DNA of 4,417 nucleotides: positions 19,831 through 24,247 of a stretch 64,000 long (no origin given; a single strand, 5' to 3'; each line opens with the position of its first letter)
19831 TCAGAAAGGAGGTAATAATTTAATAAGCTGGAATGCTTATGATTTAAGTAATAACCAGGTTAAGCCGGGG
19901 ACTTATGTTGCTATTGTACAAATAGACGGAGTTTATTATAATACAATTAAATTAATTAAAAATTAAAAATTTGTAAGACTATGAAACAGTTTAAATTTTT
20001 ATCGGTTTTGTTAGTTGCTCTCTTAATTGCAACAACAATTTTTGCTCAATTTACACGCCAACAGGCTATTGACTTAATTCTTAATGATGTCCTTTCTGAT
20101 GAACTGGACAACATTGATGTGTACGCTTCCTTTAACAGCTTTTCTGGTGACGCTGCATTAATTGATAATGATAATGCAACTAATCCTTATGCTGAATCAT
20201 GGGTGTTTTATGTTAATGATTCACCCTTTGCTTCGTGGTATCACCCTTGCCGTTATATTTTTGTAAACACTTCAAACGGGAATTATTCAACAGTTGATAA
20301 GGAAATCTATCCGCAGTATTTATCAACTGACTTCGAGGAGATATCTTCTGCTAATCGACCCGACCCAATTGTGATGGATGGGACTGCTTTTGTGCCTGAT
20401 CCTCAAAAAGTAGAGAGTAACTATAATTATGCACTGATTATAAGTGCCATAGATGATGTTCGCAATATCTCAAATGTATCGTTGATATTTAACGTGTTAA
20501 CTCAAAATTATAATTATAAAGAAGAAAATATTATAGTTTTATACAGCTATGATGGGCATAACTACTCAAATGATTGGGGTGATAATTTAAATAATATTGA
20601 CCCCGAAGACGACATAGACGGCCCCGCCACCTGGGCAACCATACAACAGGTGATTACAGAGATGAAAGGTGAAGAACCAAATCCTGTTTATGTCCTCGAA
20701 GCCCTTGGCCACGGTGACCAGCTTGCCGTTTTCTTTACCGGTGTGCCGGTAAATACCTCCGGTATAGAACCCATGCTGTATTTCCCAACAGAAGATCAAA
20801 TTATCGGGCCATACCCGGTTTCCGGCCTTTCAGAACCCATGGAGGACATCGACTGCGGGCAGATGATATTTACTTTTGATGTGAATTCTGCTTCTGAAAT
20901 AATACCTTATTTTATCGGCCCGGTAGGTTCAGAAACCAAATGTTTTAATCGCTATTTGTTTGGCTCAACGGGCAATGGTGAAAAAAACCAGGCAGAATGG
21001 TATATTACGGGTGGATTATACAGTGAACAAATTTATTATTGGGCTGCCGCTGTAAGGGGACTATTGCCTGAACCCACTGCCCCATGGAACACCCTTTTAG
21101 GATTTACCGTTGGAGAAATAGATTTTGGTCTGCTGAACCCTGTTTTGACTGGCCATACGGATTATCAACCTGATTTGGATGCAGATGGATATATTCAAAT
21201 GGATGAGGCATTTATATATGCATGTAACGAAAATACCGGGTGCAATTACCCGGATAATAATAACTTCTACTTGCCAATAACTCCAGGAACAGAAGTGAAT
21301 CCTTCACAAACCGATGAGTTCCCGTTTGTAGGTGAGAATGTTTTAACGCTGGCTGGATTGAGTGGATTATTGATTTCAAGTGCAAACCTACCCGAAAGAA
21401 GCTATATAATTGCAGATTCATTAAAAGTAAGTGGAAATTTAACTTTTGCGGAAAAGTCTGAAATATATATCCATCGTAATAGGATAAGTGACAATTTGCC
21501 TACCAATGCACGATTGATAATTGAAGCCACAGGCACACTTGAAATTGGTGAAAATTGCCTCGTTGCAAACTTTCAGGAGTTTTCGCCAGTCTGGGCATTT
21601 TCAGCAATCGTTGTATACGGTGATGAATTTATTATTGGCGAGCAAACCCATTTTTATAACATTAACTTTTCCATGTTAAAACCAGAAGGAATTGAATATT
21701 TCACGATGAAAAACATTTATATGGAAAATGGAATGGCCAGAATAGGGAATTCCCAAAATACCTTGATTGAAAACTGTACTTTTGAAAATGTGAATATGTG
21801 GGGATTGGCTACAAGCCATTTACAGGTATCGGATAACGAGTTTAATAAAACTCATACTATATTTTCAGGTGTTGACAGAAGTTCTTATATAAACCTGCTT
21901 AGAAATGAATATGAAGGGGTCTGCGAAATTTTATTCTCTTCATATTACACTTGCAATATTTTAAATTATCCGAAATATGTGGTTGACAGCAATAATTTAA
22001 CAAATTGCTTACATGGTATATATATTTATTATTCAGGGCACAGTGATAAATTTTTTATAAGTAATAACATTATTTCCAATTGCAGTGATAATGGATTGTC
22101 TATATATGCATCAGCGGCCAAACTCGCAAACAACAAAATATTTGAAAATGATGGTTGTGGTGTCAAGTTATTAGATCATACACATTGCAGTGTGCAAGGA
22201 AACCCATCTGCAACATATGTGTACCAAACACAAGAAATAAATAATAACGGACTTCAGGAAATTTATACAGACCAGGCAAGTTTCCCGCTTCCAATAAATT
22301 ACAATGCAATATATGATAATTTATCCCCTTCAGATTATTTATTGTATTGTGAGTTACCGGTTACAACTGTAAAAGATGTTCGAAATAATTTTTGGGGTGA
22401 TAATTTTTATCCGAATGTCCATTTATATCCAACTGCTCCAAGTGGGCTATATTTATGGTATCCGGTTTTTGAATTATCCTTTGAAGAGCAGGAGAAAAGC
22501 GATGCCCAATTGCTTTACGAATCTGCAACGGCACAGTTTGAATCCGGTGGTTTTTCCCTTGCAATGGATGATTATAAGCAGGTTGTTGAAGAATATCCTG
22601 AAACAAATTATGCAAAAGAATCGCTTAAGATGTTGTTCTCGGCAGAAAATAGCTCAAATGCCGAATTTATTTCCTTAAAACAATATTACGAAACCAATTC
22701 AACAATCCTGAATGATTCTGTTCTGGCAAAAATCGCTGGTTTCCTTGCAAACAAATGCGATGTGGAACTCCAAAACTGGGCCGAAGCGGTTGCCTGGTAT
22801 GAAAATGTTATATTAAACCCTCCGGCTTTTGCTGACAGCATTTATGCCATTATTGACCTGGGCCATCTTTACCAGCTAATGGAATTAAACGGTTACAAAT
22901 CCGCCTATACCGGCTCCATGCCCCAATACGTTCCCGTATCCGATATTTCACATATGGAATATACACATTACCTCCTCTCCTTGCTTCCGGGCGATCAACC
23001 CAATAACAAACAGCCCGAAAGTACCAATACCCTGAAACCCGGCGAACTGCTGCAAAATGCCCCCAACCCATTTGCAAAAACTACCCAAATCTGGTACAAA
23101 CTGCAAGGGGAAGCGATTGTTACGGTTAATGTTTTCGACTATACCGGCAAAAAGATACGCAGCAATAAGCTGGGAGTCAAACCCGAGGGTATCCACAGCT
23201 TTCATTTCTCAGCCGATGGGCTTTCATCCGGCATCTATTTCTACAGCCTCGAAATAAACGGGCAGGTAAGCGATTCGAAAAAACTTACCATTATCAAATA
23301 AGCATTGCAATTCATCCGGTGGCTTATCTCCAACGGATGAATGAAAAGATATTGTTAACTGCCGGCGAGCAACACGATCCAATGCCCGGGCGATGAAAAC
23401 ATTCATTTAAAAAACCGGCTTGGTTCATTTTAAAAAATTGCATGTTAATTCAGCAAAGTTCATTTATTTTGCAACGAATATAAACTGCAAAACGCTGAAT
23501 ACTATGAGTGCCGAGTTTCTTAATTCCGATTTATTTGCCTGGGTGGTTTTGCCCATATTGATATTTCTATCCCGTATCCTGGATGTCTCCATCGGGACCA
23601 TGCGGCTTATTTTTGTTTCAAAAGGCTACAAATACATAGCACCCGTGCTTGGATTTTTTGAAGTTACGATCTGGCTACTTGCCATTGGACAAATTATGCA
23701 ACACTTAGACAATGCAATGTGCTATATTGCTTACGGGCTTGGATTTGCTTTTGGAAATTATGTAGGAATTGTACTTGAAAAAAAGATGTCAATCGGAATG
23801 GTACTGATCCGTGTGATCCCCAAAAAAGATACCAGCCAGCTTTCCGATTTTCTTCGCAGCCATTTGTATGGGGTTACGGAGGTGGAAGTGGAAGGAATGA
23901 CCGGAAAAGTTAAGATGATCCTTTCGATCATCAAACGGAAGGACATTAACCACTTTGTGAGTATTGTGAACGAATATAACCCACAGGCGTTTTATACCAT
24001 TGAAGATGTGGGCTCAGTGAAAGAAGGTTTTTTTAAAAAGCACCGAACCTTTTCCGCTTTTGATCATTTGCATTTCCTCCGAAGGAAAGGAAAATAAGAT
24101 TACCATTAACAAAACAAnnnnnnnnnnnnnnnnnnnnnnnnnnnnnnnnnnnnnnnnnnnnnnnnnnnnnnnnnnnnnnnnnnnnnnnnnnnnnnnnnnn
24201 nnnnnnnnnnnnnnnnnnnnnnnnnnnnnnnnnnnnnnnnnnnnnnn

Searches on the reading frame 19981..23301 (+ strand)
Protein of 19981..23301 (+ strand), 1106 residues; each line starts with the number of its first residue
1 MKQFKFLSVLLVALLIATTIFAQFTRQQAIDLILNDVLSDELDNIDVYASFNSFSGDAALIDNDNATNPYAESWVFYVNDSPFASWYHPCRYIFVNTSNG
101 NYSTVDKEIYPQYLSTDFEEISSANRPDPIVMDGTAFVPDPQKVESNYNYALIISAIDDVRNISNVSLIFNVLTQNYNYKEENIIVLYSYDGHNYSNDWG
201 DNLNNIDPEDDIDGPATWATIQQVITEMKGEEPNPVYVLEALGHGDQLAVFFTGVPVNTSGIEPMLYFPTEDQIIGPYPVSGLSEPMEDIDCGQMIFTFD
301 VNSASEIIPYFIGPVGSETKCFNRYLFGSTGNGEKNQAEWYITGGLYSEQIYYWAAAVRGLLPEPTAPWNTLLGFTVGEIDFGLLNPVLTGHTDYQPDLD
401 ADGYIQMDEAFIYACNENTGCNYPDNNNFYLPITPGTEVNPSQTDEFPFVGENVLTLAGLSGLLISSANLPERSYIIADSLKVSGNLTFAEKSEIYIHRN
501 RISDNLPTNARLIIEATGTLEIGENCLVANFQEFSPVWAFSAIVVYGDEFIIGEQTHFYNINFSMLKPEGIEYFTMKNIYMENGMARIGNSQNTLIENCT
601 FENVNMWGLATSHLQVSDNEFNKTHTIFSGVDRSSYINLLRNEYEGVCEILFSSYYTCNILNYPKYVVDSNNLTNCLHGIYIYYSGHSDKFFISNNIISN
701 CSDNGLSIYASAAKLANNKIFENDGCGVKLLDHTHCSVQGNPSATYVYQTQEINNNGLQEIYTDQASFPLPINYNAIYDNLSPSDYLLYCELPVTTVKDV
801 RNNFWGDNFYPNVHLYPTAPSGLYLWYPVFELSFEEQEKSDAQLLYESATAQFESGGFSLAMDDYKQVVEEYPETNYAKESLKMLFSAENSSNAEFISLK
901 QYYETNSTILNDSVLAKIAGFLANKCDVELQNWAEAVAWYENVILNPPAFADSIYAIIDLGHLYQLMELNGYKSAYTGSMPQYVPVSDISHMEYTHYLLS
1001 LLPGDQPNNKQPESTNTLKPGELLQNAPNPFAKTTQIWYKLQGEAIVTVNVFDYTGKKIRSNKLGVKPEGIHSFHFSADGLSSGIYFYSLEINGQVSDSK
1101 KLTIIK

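Call 119: search_protein_families(library=pfam, proteins=[window:19981-23301:+], max_evalue=0.001)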
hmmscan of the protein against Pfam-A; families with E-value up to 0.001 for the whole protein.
window:19981-23301:+ (1106 aa): 2 families
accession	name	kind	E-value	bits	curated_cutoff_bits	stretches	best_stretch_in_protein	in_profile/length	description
PF13229.12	Beta_helix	-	2e-10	41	25.9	1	653-741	67-156/158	Right handed beta helix region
PF18962.6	Por_Secre_tail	-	4.9e-06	27.2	27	1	1028-1104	3-75/75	Secretion system C-terminal sorting domain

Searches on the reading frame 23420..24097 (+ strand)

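Call 119: search_protein_families(library=pfam, proteins=[window:23420-24097:+], max_evalue=0.001)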
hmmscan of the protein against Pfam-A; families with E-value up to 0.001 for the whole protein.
window:23420-24097:+ (225 aa): 2 families
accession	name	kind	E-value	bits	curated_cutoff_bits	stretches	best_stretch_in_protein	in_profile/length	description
PF18955.5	DUF5698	-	4.2e-23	82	27.5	1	60-117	1-58/58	Domain of unknown function (DUF5698)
PF10035.14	DUF2179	-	1.7e-12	47.4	22.8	1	150-201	1-54/55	Uncharacterized protein conserved in bacteria (DUF2179)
